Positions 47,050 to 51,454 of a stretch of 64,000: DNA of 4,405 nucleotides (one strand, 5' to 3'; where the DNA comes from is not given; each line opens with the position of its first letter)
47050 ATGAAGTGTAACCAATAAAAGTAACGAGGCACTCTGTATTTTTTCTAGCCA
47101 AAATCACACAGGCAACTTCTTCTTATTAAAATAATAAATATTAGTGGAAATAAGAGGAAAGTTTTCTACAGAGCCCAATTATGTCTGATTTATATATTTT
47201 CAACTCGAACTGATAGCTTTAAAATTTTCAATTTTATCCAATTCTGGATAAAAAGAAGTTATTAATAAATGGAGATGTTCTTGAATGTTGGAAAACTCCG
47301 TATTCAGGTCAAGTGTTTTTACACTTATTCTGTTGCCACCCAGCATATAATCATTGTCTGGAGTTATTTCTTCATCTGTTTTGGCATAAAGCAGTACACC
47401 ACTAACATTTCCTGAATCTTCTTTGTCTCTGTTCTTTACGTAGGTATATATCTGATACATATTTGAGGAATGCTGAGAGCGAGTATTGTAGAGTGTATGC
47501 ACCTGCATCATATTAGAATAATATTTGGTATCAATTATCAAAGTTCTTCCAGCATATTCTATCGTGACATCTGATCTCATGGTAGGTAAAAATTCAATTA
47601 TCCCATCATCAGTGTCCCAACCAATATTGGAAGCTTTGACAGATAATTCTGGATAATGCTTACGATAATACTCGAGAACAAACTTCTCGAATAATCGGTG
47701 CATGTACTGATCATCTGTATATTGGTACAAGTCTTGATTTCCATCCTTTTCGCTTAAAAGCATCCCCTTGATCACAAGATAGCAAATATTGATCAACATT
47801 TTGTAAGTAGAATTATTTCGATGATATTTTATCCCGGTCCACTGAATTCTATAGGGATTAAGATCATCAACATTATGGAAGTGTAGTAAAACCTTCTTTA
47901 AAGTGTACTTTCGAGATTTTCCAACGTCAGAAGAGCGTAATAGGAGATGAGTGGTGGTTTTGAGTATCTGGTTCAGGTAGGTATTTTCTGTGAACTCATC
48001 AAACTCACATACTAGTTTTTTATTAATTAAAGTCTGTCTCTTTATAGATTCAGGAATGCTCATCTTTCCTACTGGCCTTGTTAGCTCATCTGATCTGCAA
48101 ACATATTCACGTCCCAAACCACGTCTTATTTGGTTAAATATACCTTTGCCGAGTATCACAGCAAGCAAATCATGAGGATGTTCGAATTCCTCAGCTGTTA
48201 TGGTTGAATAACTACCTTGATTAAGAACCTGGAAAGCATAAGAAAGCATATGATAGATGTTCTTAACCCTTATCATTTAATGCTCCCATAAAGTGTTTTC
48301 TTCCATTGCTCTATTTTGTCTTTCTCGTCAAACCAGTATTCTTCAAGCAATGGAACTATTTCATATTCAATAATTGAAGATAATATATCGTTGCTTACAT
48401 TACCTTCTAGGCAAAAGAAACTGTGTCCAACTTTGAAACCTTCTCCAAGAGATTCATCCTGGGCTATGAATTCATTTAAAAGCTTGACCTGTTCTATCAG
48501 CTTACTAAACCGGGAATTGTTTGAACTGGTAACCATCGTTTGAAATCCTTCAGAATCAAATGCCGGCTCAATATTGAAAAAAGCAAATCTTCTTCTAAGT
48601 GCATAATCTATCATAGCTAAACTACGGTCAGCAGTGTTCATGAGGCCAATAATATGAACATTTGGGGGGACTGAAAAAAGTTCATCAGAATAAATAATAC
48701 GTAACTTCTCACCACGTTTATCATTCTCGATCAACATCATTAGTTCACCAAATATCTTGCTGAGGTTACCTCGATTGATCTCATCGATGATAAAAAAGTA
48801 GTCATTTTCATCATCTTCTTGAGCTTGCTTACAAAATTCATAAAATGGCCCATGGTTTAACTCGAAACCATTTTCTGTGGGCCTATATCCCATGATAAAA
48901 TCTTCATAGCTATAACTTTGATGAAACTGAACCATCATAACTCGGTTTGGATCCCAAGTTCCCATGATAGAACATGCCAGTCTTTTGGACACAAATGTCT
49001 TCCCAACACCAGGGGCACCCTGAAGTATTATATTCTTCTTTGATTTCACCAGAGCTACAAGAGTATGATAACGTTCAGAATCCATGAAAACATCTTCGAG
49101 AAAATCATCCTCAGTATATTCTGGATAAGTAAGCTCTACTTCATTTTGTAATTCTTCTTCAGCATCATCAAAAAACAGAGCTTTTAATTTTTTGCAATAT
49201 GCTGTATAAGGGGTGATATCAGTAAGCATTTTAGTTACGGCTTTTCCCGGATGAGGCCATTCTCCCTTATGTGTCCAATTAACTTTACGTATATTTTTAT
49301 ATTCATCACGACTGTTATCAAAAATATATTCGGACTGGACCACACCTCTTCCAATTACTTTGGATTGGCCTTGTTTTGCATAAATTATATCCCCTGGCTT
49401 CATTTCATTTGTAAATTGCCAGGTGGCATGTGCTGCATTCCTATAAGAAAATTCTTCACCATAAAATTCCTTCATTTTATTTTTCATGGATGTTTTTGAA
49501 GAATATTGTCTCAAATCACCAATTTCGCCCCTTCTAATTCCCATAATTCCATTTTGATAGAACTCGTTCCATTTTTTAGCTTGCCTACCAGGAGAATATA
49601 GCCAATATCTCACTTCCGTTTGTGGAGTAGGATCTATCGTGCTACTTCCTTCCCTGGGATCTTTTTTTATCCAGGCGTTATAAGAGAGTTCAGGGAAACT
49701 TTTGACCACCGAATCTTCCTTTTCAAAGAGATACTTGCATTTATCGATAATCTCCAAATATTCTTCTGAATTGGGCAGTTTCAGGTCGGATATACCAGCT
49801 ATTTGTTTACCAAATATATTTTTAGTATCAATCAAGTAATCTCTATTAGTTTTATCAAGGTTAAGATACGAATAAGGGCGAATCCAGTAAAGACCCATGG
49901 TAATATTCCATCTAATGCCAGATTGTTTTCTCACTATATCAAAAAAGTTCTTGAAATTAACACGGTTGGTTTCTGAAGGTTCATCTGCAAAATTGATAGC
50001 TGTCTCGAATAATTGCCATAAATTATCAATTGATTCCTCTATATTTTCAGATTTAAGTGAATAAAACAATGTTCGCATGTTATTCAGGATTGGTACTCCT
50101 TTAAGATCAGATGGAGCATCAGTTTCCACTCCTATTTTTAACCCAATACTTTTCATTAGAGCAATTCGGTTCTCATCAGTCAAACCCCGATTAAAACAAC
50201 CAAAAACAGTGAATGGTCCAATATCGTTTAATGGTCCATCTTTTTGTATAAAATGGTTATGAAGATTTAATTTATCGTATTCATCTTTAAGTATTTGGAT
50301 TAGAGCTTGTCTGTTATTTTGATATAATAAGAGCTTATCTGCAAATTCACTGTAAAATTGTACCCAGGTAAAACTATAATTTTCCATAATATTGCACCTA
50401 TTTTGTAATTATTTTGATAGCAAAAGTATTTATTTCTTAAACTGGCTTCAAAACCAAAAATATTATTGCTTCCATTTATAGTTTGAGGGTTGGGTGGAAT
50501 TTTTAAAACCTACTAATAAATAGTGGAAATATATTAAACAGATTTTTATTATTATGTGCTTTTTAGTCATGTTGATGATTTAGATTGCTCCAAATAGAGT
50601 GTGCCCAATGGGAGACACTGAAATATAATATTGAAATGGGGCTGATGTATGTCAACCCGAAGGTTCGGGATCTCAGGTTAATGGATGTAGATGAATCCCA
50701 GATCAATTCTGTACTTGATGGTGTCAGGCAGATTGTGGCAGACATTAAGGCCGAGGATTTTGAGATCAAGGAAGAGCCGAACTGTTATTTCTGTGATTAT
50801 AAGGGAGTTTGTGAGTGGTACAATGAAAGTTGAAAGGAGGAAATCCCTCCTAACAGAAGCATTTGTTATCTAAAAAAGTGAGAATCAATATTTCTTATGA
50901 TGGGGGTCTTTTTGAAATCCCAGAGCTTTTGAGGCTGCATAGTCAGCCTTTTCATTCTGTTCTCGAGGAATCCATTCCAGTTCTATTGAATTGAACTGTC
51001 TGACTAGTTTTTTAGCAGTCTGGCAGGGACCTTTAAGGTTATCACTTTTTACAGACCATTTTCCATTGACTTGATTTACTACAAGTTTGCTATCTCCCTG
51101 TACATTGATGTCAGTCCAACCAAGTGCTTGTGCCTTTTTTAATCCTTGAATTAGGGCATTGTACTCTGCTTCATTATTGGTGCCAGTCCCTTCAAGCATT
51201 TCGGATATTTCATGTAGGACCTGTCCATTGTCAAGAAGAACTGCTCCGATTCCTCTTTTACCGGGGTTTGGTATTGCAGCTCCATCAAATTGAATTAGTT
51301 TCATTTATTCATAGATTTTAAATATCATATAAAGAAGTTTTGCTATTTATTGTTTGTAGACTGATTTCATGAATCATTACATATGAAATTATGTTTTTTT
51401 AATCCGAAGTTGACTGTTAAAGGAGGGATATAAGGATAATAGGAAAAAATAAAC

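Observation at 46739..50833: mcrBC-like cassette inserted into the 3' end of a helicase-nuclease gene, flanked by ~195-bp direct repeats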

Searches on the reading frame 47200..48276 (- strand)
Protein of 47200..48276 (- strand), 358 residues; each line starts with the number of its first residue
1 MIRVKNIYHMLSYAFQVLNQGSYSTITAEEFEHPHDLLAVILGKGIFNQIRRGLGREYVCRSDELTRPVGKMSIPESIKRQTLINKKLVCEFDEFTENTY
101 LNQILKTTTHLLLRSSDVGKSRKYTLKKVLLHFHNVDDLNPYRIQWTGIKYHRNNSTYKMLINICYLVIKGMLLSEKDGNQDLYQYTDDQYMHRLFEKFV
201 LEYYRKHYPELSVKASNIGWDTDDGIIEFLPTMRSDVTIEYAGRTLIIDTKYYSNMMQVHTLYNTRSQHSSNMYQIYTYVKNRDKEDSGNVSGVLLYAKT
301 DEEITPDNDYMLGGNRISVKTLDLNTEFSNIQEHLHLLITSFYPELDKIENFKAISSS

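Call 6: search_protein_families(library=pfam, proteins=[window:47200-48276:-])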
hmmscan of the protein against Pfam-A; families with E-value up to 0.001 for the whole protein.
window:47200-48276:- (358 aa): 1 family
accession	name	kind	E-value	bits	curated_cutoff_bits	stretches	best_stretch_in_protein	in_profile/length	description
PF10117.15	McrBC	-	1.6e-31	109.9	23.9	1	9-297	36-317/318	McrBC 5-methylcytosine restriction system component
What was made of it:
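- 47200..48276 (-): mcrC (358 aa). PF10117 McrBC, 1.6e-31 (call 6).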

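Call 17: search_protein_families(library=padloc, proteins=[window:47200-48276:-])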
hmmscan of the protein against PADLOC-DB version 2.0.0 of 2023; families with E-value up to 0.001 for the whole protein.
window:47200-48276:- (358 aa): 0 families

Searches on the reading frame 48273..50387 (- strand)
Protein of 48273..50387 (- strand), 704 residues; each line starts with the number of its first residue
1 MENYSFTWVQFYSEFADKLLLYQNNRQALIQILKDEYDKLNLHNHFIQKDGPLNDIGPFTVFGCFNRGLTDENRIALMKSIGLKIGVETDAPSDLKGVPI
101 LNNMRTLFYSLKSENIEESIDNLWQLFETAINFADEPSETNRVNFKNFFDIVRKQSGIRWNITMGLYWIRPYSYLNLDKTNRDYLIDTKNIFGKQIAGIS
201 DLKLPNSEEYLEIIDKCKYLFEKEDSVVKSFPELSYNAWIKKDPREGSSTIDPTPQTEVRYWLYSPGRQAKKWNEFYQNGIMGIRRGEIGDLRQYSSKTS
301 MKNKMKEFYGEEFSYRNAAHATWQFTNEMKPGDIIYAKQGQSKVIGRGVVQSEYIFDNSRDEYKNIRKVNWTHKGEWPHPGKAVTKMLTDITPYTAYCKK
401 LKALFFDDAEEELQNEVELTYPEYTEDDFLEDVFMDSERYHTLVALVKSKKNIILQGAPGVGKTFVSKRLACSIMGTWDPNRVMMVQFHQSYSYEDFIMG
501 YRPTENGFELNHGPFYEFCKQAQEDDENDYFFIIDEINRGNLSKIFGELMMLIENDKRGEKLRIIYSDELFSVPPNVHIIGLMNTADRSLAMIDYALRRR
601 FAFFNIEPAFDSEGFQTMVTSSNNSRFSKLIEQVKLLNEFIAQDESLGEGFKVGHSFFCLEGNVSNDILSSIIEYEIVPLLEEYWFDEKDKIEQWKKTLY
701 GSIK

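Call 6: search_protein_families(library=pfam, proteins=[window:48273-50387:-])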
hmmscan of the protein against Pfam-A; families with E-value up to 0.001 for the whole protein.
window:48273-50387:- (704 aa): 2 families
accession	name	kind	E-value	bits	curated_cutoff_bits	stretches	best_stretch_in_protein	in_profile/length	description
PF07728.20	AAA_5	-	3.3e-24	85.9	22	1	452-601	1-139/139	AAA domain (dynein-related subfamily)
PF20720.3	nSTAND3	-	3.6e-05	24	27.2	1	434-482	1-50/155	Novel STAND NTPase 3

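Call 17: search_protein_families(library=padloc, proteins=[window:48273-50387:-])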
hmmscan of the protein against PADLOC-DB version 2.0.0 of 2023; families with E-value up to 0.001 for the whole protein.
window:48273-50387:- (704 aa): 9 families
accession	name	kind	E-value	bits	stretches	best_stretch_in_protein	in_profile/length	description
PDLC03547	REase_II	-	4e-16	56.7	1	437-616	251-453/585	Type II restriction enzyme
PDLC04819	PDC-S02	-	3.3e-14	50.9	1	261-373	5-121/334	-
PDLC03448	REase_II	-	5.2e-14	49.3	1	287-504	290-500/857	Type II restriction enzyme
PDLC04815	PDC-S02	-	1.9e-13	48.4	1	261-373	3-118/346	-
PDLC04140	mad8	-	1e-05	23.2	1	448-499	25-70/314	mads_8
PDLC04806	PDC-S02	-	1.3e-05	22.6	1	274-374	16-123/324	-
PDLC04547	PDC-M26A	-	1.3e-05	21.9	1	442-563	324-439/724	-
PDLC04824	PDC-S02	-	0.00016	18.9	1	261-399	4-152/308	-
PDLC03920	MkoA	-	0.00036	16.9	1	425-483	608-664/1112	-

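Call 21: find_encoding_contigs(protein=window:48273-50387:-, flank=10000, max_places=10)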
Protein window:48273-50387:- (704 aa): 7 contigs read that carry it; 4 places shown.
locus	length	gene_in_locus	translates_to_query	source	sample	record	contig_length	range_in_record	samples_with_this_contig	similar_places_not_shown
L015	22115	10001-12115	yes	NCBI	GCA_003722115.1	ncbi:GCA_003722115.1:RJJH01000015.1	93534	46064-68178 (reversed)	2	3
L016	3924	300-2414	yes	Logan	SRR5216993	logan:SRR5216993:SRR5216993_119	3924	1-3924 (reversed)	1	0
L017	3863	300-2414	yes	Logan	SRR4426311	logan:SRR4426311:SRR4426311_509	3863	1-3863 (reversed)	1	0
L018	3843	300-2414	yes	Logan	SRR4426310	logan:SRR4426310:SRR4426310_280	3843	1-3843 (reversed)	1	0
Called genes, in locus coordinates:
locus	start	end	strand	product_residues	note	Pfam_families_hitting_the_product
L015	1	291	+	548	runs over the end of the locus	PF23990:PilB3_N, PF00437:T2SSE, PF23989:PilB3_C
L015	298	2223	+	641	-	PF00482:T2SSF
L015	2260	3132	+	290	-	PF23960:DUF7289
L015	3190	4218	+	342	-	PF04055:Radical_SAM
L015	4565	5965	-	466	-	-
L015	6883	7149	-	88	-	PF02627:CMD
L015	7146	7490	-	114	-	-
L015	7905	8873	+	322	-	-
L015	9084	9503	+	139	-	PF00075:RNase_H, PF13456:RVT_3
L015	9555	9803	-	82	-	PF12705:PDDEXK_1 (weak)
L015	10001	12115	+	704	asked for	PF28527:DUF8425, PF28530:DUF8426, PF07728:AAA_5, PF28529:McrB_lid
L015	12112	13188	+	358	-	PF10117:McrBC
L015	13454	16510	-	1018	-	PF00580:UvrD-helicase, PF13245:AAA_19, PF13604:AAA_30 (faint), PF13361:UvrD_C, PF13538:UvrD_C_2 (faint), PF12705:PDDEXK_1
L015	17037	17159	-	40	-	-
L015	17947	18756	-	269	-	PF00149:Metallophos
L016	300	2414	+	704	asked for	PF28527:DUF8425, PF28530:DUF8426, PF07728:AAA_5, PF28529:McrB_lid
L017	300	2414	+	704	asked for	PF28527:DUF8425, PF28530:DUF8426, PF07728:AAA_5, PF28529:McrB_lid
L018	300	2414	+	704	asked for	PF28527:DUF8425, PF28530:DUF8426, PF07728:AAA_5, PF28529:McrB_lid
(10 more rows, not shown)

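Call 24: find_homologous_proteins(query=window:48273-50387:-, max_evalue=1e-20)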
Query window:48273-50387:- (704 aa): 7998 proteins with E <= 1e-20 among 8000 candidates; the best 120 are listed.
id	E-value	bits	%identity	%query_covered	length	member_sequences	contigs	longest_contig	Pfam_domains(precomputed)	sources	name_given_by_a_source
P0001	0.0e+0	1633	100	100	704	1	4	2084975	PF28527.1,PF28530.1,PF28529.1,PF07728.21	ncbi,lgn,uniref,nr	ncbi:AAA family ATPase [Methanohalophilus portucalensis]|uniref:5-methylcytosine-specific restrictio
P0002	0.0e+0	1234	75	99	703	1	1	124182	PF28527.1,PF28530.1,PF28529.1,PF07728.21,PF20720.4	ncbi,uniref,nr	ncbi:AAA family ATPase [Methanosalsum natronophilum]|uniref:AAA family ATPase n=1 Tax=Methanosalsum 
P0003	0.0e+0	1174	-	-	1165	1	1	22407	PF28527.1,PF01472.27,PF28530.1,PF28529.1,PF07728.21,PF20720.4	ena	-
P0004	0.0e+0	1023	66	65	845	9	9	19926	PF28527.1,PF28530.1,PF28529.1,PF14338.13,PF07728.21,PF20720.4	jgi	jgi:5-methylcytosine-specific restriction enzyme B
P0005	0.0e+0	1017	67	66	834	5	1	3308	PF28527.1,PF28530.1,PF28529.1,PF14338.13,PF07728.21,PF20720.4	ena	-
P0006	0.0e+0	1017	65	65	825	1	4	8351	PF28527.1,PF28530.1,PF28529.1,PF14338.13,PF07728.21,PF20720.4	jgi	jgi:5-methylcytosine-specific restriction enzyme B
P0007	0.0e+0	1015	68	63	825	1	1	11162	PF28527.1,PF28530.1,PF28529.1,PF14338.13,PF07728.21,PF20720.4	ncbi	-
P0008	0.0e+0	1014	66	66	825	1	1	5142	PF28527.1,PF28530.1,PF28529.1,PF14338.13,PF07728.21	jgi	-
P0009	0.0e+0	1013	-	-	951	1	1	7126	PF28527.1,PF28530.1,PF28529.1,PF07728.21,PF20720.4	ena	-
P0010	0.0e+0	1011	66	66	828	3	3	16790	PF28527.1,PF28530.1,PF28529.1,PF14338.13,PF07728.21,PF20720.4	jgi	jgi:5-methylcytosine-specific restriction enzyme B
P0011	6.0e-298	1008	65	66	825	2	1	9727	PF28527.1,PF28530.1,PF28529.1,PF14338.13,PF07728.21,PF20720.4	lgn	-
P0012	8.8e-296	1001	67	66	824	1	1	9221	PF28527.1,PF28530.1,PF28529.1,PF14338.13,PF07728.21,PF20720.4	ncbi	-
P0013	1.0e-294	997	67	66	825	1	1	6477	PF28527.1,PF28530.1,PF28529.1,PF14338.13,PF07728.21,PF20720.4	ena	-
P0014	1.2e-293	994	61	74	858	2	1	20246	PF01878.25,PF28527.1,PF28530.1,PF28529.1,PF07728.21,PF20720.4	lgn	-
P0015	1.6e-293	993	67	64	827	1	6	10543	PF28527.1,PF28530.1,PF28529.1,PF14338.13,PF07728.21,PF20720.4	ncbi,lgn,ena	-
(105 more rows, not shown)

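Call 25: find_encoding_contigs(protein=P0002, flank=10000, max_places=4)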
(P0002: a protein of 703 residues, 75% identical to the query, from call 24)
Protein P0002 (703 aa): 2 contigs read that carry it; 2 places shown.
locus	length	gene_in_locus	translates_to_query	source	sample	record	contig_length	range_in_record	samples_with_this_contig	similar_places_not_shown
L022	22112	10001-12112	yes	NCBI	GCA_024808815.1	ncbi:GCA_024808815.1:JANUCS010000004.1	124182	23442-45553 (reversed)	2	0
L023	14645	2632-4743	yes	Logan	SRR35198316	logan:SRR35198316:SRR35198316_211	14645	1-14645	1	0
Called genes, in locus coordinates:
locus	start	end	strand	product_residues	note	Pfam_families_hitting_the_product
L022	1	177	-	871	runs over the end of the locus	PF07752:S-layer, PF13620:CarboxypepD_reg (faint), PF07705:CARDB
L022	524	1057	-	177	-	-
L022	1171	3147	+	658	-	PF00989:PAS, PF08448:PAS_4, PF13426:PAS_9, PF08447:PAS_3, PF13426:PAS_9, PF07536:HWE_HK, PF07568:HisKA_2, PF02518:HATPase_c, +2 more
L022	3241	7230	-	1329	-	PF00082:Peptidase_S8, PF18911:PKD_4, PF00801:PKD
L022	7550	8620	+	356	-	PF03599:CdhD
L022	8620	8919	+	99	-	PF12838:Fer4_7 (weak), PF13183:Fer4_8 (faint), PF00037:Fer4 (weak), PF12797:Fer4_2 (faint), PF13237:Fer4_10, PF14697:Fer4_21 (weak), PF13187:Fer4_9, PF00037:Fer4 (weak), +4 more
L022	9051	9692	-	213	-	-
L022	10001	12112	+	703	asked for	PF28527:DUF8425, PF28530:DUF8426, PF20720:nSTAND3 (weak), PF07728:AAA_5, PF28529:McrB_lid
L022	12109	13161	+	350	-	PF10117:McrBC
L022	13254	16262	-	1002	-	PF00270:DEAD, PF04851:ResIII, PF16203:ERCC3_RAD25_C, PF00271:Helicase_C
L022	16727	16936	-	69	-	-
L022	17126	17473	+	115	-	-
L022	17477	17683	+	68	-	PF13560:HTH_31 (weak), PF12844:HTH_19, PF01381:HTH_3, PF13443:HTH_26 (weak)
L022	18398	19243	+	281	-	PF13385:Laminin_G_3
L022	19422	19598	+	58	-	-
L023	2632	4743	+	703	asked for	PF28527:DUF8425, PF28530:DUF8426, PF20720:nSTAND3 (weak), PF07728:AAA_5, PF28529:McrB_lid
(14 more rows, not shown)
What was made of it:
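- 48273..50387 (-): mcrB (704 aa): an AAA_5 NTPase with DUF8425/DUF8426 N-terminal domains and the McrB lid. The next best is 75% in Methanosalsum natronophilum, in a different context, and then Firmicutes at 57-67% (calls 24, 25).
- On Site-specific integrative element that regenerates a gene 3' end: The next hit is 75%, in a different context (calls 24, 25).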

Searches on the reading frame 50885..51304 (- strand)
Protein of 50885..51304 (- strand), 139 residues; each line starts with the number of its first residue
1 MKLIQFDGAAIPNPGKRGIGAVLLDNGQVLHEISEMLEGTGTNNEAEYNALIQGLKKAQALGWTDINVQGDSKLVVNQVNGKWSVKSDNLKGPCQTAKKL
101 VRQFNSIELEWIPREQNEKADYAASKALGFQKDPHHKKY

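Call 6: search_protein_families(library=pfam, proteins=[window:50885-51304:-])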
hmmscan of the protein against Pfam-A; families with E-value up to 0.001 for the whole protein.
window:50885-51304:- (139 aa): 2 families
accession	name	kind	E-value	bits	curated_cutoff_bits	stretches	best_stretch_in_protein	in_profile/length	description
PF13456.12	RVT_3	-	1.9e-29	102.5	21.6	1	6-127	2-123/123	Reverse transcriptase-like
PF00075.30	RNase_H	-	4e-13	50.2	25.8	1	6-127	8-139/141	RNase H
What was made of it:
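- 50885..51304 (-): RNase HI gene, the ancestral downstream neighbour of the helicase gene. Pfam RVT_3 and RNase_H (call 6).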

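Call 61: search_protein_families(library=ncbifam, proteins=[window:50885-51304:-], max_evalue=0.001)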
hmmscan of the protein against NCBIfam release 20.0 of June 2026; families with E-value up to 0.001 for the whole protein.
window:50885-51304:- (139 aa): 6 families
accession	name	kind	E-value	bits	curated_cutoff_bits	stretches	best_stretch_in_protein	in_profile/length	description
NF005567.0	PRK07238.1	equivalog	8.4e-35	120.8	326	1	4-130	6-133/378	bifunctional RNase H/acid phosphatase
NF041306.1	RnaseHI_Halo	equivalog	2.6e-31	109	300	1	4-128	72-195/197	ribonuclease HI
NF041175.1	RNAseHI_Thmprot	equivalog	6e-28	97.5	140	1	3-130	3-135/143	ribonuclease HI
NF005822.0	PRK07708.1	equivalog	1.2e-13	51.2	175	1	6-129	78-207/220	hypothetical protein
NF010482.0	PRK13907.1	equivalog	2e-12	47.3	231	1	4-128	4-125/128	ribonuclease H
NF001236.0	PRK00203.1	equivalog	4e-08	32.9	160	1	6-85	9-83/151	ribonuclease HI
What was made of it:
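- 50885..51304 (-): NCBIfam RNase HI models (call 61).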
